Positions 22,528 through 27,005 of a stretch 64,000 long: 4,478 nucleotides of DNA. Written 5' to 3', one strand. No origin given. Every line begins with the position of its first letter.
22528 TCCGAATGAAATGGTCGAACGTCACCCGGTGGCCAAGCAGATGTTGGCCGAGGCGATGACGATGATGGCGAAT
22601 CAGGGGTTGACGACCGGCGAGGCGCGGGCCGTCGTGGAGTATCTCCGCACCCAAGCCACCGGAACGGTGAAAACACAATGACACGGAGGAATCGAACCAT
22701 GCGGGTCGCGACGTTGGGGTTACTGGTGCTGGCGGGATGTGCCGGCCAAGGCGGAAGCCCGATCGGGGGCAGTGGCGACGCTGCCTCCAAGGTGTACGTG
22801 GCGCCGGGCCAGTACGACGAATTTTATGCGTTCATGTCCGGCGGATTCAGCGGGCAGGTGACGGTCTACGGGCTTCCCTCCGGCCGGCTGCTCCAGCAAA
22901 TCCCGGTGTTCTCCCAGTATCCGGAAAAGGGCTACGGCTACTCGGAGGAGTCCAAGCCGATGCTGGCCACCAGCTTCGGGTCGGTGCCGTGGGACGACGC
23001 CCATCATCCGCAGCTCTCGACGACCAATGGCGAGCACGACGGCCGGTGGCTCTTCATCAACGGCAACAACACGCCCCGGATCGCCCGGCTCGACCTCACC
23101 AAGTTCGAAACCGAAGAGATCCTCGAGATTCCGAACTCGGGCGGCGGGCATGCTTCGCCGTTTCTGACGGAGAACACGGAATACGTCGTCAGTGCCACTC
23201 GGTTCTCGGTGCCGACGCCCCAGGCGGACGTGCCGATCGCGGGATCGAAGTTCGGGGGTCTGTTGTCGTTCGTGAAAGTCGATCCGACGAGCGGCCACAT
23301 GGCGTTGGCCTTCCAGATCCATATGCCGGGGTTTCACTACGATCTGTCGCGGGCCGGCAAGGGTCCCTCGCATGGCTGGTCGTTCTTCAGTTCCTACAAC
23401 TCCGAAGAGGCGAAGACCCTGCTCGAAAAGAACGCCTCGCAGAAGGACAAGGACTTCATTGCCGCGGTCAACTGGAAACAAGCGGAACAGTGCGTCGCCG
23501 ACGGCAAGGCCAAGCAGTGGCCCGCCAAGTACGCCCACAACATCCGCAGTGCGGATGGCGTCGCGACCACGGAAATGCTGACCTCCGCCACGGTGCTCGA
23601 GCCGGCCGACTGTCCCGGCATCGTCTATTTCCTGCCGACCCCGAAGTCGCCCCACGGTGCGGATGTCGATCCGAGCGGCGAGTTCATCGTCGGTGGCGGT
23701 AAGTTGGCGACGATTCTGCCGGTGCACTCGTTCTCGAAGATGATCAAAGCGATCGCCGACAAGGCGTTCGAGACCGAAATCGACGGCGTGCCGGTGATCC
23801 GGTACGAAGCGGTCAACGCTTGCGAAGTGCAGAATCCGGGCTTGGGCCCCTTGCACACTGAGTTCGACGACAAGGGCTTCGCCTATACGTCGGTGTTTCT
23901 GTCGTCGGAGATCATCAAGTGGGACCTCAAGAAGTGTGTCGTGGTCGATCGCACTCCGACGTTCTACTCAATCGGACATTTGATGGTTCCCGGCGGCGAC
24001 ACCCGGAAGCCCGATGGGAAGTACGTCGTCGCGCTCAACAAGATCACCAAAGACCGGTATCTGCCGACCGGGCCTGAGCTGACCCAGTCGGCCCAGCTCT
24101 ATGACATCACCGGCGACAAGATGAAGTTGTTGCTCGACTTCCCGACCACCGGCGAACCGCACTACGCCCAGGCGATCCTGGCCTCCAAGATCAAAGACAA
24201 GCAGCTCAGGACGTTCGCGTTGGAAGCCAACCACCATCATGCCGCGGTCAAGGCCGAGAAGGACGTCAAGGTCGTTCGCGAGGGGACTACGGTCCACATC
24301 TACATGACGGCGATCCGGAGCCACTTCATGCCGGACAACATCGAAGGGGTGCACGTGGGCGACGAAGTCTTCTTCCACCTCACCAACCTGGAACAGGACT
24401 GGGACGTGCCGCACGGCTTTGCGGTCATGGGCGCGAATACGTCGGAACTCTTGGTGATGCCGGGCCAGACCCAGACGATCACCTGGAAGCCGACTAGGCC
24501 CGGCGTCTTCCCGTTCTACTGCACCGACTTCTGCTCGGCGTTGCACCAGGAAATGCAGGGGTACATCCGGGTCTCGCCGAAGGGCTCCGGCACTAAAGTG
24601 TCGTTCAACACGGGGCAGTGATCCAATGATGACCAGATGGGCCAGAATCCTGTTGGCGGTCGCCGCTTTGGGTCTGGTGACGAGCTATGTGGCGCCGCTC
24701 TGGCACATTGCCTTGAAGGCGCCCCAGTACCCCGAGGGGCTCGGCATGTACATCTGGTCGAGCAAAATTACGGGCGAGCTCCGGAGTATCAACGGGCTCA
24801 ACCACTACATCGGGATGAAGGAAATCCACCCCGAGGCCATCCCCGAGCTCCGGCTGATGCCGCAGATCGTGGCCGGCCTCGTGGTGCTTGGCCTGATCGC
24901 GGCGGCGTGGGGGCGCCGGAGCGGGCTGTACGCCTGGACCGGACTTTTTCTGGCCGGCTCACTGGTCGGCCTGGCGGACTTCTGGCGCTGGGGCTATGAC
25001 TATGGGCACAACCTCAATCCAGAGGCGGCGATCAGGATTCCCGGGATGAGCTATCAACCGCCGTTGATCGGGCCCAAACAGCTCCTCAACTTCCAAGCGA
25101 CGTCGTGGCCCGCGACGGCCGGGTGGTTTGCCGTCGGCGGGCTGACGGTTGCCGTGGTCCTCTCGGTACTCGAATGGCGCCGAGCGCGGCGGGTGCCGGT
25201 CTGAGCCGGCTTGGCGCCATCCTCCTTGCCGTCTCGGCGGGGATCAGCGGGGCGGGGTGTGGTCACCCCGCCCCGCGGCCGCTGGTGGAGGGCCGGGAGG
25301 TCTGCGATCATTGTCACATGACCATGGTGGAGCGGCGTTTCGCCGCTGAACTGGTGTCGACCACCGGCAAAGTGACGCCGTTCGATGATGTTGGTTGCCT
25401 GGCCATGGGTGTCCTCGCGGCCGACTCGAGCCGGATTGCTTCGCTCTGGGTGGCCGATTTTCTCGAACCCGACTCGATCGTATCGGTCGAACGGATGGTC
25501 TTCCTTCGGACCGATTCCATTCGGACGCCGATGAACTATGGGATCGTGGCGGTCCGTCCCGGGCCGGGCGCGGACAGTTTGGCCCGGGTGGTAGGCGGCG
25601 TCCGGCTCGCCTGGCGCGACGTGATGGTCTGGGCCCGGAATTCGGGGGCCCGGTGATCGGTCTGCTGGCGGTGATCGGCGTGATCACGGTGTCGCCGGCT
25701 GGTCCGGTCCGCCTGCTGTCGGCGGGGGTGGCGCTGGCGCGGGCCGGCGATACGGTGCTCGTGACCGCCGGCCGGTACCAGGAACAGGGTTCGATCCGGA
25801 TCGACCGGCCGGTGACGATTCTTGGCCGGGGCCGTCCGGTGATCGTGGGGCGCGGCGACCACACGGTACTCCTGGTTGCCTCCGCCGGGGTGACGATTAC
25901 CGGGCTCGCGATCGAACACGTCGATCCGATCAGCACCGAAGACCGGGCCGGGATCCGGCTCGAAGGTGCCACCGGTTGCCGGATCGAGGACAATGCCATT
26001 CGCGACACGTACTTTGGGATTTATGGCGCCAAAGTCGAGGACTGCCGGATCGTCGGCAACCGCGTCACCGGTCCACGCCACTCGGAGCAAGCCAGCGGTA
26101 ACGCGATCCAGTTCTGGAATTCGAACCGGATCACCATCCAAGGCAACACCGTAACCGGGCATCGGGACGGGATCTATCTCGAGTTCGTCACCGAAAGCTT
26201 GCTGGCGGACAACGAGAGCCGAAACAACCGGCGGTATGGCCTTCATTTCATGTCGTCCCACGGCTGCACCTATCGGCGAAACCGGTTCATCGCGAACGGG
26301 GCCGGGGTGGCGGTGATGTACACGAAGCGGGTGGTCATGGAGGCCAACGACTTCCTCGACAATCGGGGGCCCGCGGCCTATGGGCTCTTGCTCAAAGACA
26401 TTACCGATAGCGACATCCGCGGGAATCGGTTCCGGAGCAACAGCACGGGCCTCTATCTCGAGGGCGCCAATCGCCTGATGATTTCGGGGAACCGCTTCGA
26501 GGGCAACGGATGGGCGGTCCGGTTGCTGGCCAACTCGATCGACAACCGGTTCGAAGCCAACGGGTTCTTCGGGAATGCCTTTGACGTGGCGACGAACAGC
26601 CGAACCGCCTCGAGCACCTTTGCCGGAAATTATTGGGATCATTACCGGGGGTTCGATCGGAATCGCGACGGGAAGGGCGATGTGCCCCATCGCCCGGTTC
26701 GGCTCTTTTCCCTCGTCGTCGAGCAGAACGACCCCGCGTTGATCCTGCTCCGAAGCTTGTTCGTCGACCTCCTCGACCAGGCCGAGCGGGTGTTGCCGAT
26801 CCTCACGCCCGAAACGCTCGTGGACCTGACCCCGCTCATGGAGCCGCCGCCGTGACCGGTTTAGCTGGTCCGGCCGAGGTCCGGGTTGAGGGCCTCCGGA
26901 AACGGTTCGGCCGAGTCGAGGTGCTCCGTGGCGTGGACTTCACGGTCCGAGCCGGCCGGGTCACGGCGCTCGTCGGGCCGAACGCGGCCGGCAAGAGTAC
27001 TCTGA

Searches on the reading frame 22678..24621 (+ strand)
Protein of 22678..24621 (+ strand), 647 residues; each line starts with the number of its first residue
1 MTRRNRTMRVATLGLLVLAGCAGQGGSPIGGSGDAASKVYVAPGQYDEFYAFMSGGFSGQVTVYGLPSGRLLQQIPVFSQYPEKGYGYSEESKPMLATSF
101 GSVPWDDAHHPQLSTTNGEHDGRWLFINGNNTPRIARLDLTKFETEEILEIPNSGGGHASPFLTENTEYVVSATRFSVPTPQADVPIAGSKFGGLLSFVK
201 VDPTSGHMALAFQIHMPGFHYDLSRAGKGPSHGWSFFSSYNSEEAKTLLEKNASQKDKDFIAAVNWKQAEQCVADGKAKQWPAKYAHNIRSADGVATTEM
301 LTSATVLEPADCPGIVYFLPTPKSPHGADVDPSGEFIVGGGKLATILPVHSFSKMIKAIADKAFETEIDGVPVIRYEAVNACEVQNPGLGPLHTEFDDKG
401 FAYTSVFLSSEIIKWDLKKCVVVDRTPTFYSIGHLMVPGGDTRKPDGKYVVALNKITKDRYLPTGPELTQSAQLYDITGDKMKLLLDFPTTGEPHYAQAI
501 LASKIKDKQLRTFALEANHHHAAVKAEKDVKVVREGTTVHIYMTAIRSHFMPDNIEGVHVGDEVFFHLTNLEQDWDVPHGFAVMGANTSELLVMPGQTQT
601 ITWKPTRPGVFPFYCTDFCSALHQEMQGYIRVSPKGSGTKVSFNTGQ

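Call 83: search_protein_families(library=pfam, proteins=[window:22678-24621:+], max_evalue=0.00001)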
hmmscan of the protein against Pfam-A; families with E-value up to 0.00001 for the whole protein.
window:22678-24621:+ (647 aa): 1 family
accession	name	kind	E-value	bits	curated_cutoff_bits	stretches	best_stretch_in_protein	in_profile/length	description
PF18764.7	nos_propeller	-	8.8e-35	118.9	30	1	425-495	1-71/71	Nitrous oxide reductase propeller repeat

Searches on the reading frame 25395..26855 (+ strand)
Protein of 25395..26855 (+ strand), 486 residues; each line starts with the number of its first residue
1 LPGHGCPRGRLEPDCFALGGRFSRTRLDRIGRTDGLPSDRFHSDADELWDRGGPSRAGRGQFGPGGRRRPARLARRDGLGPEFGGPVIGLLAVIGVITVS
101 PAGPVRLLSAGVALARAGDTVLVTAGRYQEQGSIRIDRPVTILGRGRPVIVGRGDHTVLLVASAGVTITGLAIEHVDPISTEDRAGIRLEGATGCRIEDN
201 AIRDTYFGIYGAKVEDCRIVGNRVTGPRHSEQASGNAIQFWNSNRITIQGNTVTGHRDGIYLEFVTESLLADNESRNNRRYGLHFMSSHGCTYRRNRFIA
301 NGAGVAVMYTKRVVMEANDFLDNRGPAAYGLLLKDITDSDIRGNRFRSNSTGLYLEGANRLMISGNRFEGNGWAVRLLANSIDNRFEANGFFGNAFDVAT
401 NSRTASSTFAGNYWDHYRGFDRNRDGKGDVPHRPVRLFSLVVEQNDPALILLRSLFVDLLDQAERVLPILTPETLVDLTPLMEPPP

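Call 83: search_protein_families(library=pfam, proteins=[window:25395-26855:+], max_evalue=0.00001)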
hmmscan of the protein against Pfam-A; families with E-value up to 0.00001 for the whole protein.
window:25395-26855:+ (486 aa): 3 families
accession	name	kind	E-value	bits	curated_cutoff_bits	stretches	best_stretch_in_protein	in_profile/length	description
PF05048.19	NosD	-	5.6e-43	147.3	23.6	1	221-419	2-212/212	Periplasmic copper-binding protein (NosD)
PF13229.12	Beta_helix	-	1.5e-37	129.1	25.9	2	236-389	1-156/158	Right handed beta helix region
PF07602.17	DUF1565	-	6.4e-06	26.1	20.3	0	130-265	74-207/257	Protein of unknown function (DUF1565)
